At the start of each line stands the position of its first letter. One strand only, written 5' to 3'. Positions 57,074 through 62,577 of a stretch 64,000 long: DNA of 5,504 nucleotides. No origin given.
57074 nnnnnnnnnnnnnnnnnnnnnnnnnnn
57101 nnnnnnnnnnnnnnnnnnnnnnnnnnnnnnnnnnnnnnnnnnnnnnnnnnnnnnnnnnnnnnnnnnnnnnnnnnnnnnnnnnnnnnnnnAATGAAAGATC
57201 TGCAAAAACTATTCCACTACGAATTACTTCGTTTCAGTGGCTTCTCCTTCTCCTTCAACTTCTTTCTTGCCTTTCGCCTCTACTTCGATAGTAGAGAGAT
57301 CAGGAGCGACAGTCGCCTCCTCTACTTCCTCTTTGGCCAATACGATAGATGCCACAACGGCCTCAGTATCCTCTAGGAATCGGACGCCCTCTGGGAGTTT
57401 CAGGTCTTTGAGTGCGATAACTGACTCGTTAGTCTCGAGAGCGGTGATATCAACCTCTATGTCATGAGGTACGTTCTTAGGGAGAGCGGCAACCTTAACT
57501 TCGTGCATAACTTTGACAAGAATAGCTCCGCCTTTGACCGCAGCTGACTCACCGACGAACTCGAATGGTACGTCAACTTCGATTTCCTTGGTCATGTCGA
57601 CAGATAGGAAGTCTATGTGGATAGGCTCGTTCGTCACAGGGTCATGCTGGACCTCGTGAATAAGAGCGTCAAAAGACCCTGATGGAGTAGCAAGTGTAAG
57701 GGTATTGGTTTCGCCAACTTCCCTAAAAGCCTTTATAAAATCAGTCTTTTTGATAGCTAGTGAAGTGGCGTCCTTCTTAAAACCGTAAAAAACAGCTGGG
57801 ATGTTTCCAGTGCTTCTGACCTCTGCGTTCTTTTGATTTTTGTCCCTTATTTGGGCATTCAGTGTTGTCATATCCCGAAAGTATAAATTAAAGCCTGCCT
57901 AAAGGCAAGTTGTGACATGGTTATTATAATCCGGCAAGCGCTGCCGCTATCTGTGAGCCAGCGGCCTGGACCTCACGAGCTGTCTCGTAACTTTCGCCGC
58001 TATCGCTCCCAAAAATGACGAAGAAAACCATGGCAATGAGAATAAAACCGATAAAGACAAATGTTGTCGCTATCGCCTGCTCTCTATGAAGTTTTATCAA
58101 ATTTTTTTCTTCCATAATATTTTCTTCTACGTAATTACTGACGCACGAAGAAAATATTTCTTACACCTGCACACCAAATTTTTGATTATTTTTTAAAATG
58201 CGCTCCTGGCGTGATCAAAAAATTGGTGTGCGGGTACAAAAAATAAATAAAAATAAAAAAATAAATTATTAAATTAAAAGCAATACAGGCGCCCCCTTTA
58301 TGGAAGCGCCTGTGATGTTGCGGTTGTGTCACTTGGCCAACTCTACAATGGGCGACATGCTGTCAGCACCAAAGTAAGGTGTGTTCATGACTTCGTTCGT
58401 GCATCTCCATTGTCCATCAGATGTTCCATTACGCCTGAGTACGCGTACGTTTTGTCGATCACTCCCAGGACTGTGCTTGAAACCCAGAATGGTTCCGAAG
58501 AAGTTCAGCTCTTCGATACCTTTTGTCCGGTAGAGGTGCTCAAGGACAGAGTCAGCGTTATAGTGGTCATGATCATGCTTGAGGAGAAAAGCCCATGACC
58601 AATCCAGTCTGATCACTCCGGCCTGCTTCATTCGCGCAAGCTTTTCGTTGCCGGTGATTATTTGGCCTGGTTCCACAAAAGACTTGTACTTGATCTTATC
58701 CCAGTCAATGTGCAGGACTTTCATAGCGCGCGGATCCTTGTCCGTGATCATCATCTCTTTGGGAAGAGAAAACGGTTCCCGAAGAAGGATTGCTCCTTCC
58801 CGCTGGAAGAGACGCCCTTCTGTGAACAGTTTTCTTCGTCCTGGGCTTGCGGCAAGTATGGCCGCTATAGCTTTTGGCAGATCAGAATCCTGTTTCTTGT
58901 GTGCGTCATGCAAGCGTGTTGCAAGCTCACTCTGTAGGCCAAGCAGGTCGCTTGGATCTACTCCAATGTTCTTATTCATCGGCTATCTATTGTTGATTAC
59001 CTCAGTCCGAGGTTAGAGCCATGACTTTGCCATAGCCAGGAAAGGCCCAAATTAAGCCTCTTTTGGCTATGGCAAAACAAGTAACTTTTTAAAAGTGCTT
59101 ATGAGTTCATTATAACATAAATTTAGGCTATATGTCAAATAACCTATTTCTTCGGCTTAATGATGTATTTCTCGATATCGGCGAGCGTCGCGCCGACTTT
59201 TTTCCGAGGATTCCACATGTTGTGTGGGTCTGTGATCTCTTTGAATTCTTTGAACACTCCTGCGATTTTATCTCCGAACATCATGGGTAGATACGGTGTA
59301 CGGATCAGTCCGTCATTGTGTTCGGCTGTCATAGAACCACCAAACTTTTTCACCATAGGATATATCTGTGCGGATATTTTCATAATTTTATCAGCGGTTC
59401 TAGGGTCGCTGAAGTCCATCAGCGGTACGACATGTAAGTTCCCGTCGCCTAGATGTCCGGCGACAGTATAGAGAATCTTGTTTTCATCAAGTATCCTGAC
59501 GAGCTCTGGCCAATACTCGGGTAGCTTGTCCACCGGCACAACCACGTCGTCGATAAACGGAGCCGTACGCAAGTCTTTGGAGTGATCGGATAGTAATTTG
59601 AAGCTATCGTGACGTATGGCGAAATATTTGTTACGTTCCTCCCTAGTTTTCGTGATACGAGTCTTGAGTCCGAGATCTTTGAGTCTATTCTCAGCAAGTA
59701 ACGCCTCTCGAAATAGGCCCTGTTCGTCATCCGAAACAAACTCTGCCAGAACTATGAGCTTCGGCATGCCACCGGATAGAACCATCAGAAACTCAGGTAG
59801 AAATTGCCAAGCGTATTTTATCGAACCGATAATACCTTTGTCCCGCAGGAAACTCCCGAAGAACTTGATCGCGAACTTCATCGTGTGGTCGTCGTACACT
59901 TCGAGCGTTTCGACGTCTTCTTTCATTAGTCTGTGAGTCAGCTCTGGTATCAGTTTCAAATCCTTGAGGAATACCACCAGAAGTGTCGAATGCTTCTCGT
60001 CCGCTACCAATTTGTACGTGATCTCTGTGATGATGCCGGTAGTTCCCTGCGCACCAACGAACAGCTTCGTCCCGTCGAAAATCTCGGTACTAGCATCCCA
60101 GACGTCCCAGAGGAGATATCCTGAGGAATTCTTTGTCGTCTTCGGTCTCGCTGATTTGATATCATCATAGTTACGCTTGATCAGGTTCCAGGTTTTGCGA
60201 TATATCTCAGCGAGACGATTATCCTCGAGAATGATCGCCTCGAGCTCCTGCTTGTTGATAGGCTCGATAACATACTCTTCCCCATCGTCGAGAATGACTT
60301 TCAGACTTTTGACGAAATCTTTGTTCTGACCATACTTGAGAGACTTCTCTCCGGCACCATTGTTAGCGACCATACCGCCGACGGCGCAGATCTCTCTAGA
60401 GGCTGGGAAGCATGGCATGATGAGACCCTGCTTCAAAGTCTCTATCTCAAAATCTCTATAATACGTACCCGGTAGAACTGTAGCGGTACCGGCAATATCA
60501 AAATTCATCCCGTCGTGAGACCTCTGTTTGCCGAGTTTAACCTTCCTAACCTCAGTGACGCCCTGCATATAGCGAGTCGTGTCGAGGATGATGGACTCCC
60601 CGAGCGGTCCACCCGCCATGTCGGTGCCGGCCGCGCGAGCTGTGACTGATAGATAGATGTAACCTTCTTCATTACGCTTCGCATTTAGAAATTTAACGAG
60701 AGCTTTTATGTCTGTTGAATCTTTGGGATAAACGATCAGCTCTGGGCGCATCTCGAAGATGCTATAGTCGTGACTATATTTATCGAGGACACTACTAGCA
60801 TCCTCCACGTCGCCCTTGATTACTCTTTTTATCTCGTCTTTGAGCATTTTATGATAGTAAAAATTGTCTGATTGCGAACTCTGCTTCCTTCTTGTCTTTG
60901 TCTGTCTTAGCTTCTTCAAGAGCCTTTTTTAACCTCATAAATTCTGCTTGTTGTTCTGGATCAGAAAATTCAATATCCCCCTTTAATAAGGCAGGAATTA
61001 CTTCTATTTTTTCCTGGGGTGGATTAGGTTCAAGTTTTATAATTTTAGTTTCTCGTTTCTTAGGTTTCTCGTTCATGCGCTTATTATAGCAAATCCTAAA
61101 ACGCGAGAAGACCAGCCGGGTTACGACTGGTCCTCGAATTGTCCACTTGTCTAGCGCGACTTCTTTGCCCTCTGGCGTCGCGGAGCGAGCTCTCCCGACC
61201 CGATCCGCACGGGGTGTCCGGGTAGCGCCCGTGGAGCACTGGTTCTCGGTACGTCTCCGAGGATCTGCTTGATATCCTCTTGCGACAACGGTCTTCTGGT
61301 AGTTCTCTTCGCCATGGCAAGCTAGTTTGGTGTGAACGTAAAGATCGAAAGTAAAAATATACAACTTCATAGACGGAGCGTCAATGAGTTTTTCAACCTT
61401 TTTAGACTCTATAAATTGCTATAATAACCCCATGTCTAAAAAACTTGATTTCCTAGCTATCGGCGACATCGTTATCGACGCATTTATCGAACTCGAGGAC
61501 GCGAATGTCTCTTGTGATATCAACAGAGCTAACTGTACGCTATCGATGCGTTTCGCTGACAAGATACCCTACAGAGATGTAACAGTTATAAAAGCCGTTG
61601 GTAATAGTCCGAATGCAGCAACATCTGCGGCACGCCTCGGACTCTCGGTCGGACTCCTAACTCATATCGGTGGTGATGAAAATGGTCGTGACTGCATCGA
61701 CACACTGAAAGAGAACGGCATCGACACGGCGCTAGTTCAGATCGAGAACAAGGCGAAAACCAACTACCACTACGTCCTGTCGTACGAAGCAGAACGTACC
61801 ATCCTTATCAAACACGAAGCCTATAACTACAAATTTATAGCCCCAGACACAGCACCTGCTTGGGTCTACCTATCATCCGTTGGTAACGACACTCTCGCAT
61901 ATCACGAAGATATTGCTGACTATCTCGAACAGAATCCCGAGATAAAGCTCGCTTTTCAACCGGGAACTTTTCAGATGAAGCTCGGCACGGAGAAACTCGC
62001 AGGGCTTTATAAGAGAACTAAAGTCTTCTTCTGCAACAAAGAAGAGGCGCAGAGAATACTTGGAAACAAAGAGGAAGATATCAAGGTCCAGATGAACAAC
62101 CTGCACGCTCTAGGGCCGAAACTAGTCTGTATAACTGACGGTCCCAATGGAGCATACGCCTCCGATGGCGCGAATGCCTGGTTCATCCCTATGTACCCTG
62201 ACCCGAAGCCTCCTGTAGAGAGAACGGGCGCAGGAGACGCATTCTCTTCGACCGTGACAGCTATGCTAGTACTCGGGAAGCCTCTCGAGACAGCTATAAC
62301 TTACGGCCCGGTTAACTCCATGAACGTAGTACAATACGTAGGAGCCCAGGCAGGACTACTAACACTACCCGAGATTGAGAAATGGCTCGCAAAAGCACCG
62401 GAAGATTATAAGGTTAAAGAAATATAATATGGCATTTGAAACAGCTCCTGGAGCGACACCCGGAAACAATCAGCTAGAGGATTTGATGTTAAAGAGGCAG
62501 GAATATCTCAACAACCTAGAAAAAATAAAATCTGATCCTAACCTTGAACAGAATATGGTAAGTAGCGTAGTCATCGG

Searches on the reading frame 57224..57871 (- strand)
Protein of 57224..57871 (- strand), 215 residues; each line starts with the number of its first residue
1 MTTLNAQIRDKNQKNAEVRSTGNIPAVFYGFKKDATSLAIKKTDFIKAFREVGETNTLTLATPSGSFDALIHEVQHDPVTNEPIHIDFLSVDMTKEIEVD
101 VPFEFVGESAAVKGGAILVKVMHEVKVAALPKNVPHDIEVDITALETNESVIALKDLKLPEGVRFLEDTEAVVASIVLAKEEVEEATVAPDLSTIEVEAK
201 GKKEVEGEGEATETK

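Call 59: search_protein_families(library=pfam, proteins=[window:57224-57871:-], max_evalue=0.001)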
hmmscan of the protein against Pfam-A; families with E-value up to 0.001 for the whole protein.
window:57224-57871:- (215 aa): 2 families
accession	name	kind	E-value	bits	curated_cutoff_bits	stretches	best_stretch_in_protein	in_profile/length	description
PF14693.11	Ribosomal_TL5_C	-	8.3e-24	84.2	27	1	96-178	1-82/84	Ribosomal protein TL5, C-terminal domain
PF01386.24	Ribosomal_L25p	-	3.9e-18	66.1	23.6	1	4-88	1-82/82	Ribosomal L25p family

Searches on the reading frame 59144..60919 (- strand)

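Call 59: search_protein_families(library=pfam, proteins=[window:59144-60919:-], max_evalue=0.001)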
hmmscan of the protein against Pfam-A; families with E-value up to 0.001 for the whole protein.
window:59144-60919:- (591 aa): 2 families
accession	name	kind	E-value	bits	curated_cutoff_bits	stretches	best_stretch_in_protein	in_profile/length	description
PF02913.24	FAD-oxidase_C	-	4.6e-41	141.6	21.2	1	309-573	3-247/248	FAD linked oxidases, C-terminal domain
PF01565.28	FAD_binding_4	-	6.3e-22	78.2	26.4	1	59-215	1-135/139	FAD binding domain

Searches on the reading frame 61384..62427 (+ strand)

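Call 59: search_protein_families(library=pfam, proteins=[window:61384-62427:+], max_evalue=0.001)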
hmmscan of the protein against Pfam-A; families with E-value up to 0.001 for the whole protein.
window:61384-62427:+ (347 aa): 2 families
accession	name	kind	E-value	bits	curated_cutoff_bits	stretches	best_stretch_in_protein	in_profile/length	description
PF00294.29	PfkB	-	7.5e-34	117.9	25.8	1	73-325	37-299/302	pfkB family carbohydrate kinase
PF08543.17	Phos_pyr_kin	-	2e-06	27.8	27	1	208-306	116-222/246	Phosphomethylpyrimidine kinase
